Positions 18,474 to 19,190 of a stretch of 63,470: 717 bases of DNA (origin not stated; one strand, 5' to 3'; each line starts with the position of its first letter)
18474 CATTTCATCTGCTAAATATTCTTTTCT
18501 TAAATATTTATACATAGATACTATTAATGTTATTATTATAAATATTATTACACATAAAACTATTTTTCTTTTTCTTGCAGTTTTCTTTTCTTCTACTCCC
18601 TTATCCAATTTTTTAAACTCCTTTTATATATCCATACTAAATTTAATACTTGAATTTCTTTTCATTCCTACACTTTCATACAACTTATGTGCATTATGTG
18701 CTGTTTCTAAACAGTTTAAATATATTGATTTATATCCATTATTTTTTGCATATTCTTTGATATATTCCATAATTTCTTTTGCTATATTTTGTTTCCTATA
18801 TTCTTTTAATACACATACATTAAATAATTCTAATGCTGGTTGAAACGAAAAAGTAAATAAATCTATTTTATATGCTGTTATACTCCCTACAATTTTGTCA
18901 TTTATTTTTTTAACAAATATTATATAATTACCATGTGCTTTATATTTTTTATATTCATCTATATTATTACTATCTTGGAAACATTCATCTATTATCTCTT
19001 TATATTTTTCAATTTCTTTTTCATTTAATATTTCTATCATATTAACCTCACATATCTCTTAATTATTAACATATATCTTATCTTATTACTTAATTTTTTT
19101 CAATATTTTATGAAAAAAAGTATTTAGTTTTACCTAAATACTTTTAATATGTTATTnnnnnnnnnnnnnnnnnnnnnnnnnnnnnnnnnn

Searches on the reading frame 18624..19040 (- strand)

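Call 62: search_protein_families(library=pfam, proteins=[window:18624-19040:-], max_evalue=0.001)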
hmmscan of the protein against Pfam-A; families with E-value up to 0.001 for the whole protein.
window:18624-19040:- (138 aa): 5 families
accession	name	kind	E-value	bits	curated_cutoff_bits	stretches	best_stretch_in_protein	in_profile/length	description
PF00583.31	Acetyltransf_1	-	3.8e-18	66.3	20.7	1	12-126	3-116/116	Acetyltransferase (GNAT) family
PF13673.13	Acetyltransf_10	-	2.8e-12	47.2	23.6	1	16-129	10-110/128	Acetyltransferase (GNAT) domain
PF13508.13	Acetyltransf_7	-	3e-12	47.2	27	1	39-125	3-81/84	Acetyltransferase (GNAT) domain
PF13527.13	Acetyltransf_9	-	9.8e-11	42.2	25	1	4-109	4-112/127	Acetyltransferase (GNAT) domain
PF13302.13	Acetyltransf_3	-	0.00046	21.3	25.4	1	24-127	44-138/138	Acetyltransferase (GNAT) domain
